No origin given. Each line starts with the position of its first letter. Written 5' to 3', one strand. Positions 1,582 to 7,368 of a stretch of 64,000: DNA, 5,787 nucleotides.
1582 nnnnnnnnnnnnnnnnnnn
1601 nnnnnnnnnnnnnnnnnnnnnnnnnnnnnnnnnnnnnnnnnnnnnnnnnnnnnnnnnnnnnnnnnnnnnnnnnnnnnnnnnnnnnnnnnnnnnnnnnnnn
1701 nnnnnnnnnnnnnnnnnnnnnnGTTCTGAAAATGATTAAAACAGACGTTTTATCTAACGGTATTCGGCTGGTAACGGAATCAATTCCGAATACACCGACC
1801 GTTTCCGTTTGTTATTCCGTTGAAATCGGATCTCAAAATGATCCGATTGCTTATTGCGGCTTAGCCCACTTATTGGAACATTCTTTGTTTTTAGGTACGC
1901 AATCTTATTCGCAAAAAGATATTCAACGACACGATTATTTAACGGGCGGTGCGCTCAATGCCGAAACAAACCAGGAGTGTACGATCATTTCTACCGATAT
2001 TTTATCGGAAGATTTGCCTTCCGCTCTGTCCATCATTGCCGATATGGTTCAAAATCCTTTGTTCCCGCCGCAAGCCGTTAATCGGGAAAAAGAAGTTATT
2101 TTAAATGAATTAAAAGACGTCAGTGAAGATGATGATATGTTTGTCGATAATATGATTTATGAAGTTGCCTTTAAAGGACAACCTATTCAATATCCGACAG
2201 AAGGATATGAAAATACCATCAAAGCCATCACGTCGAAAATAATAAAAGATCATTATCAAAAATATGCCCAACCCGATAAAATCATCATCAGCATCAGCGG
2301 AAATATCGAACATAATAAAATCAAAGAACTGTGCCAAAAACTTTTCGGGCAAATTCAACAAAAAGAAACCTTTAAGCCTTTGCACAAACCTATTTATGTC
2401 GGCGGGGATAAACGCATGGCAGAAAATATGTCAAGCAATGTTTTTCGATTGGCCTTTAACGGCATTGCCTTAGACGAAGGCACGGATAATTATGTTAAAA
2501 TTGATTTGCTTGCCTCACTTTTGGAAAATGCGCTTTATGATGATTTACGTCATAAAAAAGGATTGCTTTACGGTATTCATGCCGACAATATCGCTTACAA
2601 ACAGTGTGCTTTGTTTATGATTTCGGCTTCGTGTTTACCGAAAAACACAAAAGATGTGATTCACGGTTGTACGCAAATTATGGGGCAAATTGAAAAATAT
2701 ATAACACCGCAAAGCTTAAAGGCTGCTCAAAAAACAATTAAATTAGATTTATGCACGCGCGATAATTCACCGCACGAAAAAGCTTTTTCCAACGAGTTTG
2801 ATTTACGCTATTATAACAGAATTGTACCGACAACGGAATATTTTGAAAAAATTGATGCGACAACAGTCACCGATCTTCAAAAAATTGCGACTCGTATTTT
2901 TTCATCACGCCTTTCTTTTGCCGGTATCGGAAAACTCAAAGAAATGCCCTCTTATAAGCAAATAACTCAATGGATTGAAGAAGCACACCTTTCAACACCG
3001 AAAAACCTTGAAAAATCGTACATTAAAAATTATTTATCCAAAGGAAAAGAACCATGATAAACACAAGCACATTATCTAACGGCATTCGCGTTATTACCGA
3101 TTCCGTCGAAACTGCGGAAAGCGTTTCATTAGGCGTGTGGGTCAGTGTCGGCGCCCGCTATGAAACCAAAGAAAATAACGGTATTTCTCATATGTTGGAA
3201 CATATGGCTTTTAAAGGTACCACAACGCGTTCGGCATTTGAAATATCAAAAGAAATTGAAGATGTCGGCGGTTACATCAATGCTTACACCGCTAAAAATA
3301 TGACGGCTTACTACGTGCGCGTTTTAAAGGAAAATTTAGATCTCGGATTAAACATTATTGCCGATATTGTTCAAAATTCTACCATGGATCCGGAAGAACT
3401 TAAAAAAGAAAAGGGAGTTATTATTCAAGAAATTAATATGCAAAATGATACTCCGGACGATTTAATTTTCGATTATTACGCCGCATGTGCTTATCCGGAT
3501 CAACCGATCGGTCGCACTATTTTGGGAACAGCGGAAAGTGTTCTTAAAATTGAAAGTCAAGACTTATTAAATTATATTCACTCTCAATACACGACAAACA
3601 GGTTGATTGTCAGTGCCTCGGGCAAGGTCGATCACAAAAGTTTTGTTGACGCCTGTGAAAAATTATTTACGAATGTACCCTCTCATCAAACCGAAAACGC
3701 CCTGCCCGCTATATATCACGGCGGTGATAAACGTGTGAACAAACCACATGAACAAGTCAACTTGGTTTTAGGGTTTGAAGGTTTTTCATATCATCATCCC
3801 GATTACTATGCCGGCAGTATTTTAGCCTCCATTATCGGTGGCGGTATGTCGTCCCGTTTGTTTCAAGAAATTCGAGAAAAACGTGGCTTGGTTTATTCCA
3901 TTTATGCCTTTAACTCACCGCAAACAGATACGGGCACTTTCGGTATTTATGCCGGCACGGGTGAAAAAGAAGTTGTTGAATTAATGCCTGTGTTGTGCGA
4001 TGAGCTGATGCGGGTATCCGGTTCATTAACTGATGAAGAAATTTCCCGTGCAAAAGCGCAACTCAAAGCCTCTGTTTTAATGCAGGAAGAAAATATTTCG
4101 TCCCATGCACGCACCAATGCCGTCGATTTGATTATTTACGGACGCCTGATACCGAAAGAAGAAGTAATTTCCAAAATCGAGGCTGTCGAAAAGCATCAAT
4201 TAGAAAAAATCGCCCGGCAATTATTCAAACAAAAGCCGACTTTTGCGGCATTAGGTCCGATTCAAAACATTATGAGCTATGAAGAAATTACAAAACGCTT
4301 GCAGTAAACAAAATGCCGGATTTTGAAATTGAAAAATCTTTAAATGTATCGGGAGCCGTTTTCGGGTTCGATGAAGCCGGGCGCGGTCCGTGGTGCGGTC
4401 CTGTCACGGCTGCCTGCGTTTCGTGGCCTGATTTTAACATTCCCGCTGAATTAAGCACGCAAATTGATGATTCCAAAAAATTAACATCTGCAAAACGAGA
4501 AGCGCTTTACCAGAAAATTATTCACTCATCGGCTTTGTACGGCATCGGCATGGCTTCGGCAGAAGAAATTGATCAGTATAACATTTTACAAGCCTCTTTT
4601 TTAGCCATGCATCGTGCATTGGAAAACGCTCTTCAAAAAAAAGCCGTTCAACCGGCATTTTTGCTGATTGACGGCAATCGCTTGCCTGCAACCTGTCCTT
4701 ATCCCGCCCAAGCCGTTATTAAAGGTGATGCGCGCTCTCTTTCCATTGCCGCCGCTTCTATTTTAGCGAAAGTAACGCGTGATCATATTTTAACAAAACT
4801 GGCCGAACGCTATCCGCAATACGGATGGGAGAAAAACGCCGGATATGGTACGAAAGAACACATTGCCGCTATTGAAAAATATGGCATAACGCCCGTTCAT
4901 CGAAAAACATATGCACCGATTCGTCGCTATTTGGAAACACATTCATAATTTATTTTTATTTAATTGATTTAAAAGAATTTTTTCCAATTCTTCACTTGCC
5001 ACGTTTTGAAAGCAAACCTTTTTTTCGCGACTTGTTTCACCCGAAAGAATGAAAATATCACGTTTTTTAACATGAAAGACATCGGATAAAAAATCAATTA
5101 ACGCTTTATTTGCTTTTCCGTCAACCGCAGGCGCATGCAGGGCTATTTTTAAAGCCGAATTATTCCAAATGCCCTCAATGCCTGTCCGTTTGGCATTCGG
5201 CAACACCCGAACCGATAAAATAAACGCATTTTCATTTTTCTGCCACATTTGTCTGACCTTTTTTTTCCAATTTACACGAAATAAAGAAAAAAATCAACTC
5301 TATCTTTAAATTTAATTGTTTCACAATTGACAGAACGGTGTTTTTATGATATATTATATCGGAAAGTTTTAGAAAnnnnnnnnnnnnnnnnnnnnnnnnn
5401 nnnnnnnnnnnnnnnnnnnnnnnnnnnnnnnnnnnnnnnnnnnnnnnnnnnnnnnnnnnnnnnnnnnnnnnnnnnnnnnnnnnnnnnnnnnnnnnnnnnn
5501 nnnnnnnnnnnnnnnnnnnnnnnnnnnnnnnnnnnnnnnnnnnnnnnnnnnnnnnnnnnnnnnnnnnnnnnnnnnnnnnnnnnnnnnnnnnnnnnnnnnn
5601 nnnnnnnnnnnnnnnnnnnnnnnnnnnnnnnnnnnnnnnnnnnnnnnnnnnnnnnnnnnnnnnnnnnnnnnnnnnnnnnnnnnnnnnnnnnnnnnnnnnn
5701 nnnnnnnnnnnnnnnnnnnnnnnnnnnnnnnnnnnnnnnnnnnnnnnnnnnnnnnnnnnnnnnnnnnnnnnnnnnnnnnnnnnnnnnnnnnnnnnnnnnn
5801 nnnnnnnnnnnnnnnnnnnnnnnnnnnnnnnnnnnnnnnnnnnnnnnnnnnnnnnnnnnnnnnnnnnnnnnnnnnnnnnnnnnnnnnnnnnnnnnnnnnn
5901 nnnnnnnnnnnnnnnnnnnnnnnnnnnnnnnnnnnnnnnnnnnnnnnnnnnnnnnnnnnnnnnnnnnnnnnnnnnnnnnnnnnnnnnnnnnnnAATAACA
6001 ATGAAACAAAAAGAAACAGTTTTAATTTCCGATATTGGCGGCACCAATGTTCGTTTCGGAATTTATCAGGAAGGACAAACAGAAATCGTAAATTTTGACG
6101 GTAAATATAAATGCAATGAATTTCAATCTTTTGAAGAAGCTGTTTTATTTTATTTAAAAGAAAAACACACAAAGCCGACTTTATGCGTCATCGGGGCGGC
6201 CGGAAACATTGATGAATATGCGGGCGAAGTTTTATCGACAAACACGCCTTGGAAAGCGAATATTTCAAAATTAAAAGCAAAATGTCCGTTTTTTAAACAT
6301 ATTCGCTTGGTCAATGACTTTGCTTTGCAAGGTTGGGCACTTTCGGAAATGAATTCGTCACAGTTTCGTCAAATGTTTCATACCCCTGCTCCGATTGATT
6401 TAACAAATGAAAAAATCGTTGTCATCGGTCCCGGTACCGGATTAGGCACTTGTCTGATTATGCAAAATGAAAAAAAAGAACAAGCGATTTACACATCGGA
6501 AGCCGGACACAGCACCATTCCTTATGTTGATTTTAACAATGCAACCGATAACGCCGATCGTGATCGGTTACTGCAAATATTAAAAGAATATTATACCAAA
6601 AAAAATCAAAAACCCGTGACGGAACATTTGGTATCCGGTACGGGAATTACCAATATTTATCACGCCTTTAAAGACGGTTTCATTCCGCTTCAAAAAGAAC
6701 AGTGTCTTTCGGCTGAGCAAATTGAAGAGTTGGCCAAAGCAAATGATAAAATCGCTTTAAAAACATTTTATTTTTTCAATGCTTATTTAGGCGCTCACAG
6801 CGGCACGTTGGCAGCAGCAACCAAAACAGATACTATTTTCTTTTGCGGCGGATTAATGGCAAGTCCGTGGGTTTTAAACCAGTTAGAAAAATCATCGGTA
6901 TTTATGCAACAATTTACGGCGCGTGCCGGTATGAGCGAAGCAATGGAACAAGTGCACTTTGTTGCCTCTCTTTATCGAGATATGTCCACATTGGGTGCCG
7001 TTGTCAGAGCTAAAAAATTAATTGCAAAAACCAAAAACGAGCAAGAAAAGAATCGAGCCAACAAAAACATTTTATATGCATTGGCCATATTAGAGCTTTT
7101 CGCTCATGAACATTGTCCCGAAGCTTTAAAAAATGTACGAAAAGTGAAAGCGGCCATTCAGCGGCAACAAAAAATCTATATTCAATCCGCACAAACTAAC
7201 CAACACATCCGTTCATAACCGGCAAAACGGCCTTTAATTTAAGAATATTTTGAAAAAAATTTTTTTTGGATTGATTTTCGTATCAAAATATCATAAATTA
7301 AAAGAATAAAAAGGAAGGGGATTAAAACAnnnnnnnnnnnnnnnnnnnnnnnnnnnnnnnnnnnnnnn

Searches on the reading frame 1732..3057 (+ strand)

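Call 25: search_protein_families(library=pfam, proteins=[window:1732-3057:+], max_evalue=0.001)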
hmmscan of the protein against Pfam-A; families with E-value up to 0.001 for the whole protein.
window:1732-3057:+ (441 aa): 2 families
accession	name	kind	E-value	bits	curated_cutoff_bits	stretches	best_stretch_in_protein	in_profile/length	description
PF00675.25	Peptidase_M16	-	2.3e-29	102.6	22.3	1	13-157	2-146/149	Insulinase (Peptidase family M16)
PF05193.26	Peptidase_M16_C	-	2.3e-22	80.2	23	1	166-334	2-179/181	Peptidase M16 inactive domain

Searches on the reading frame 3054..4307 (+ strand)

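Call 25: search_protein_families(library=pfam, proteins=[window:3054-4307:+], max_evalue=0.001)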
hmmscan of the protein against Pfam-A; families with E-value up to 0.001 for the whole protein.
window:3054-4307:+ (417 aa): 2 families
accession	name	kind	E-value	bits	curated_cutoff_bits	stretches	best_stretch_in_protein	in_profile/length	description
PF00675.25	Peptidase_M16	-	4.2e-43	147.2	22.3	1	12-159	1-148/149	Insulinase (Peptidase family M16)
PF05193.26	Peptidase_M16_C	-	6.1e-40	137.4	23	1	166-337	2-181/181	Peptidase M16 inactive domain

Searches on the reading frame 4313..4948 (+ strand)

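Call 26: search_protein_families(library=pfam, proteins=[window:4313-4948:+], max_evalue=0.01)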
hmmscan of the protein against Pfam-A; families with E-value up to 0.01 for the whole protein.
window:4313-4948:+ (211 aa): 1 family
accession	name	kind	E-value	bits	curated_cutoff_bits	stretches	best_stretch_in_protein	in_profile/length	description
PF01351.25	RNase_HII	-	1.2e-42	146.5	25.8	1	18-201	2-197/199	Ribonuclease HII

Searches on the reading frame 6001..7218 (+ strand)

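Call 25: search_protein_families(library=pfam, proteins=[window:6001-7218:+], max_evalue=0.001)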
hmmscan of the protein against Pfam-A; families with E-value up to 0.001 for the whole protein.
window:6001-7218:+ (405 aa): 2 families
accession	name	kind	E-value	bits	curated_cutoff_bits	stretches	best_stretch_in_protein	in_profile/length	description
PF02685.22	Glucokinase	-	1.1e-51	176.2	22.1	1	8-338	1-312/314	Glucokinase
PF00480.26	ROK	-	1.6e-09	38.1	22.9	1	11-334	5-288/294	ROK family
